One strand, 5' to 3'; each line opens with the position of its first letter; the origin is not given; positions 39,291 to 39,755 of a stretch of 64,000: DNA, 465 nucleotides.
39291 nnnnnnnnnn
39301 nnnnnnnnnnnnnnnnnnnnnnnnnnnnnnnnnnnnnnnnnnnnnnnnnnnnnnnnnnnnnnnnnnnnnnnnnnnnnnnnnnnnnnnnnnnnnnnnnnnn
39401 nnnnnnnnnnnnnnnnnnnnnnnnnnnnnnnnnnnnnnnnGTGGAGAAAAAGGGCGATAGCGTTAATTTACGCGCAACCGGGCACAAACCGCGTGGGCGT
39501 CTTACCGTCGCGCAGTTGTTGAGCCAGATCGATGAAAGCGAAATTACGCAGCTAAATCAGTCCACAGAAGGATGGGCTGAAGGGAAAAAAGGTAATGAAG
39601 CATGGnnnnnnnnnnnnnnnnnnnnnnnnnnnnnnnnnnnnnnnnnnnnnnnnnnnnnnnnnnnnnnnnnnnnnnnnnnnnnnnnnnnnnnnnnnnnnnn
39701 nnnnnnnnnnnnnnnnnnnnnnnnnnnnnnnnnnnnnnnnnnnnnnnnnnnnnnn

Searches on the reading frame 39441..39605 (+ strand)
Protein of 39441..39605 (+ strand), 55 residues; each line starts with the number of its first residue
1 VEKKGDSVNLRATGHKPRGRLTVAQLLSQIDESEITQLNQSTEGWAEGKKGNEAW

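Call 69: search_protein_families(proteins=[P0037], library=ncbifam, max_evalue=0.01)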
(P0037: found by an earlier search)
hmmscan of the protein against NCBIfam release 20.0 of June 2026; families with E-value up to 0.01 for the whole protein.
P0037 (89 aa): 4 families
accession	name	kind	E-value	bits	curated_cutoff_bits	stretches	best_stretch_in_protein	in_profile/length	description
NF052488.1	TAtMazEAgrob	equivalog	1.3e-09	38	130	1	3-84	4-82/87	type II toxin-antitoxin system antitoxin MazE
TIGR01439.1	lp_hng_hel_AbrB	domain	0.00017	21.2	28.3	1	14-45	9-41/44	transcriptional regulator, AbrB family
TIGR02609.1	doc_partner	hypoth_equivalog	0.00095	19.5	55.9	1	5-49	2-46/74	putative addiction module antidote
NF047400.1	MazE_PemI_antitoxin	equivalog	0.0083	16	50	0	5-39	1-31/68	type II toxin-antitoxin system PemI/MazE family antitoxin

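Call 70: search_protein_families(proteins=[P0037], library=padloc, max_evalue=0.01)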
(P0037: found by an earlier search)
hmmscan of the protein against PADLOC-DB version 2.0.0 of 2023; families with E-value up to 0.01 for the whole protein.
P0037 (89 aa): 0 families
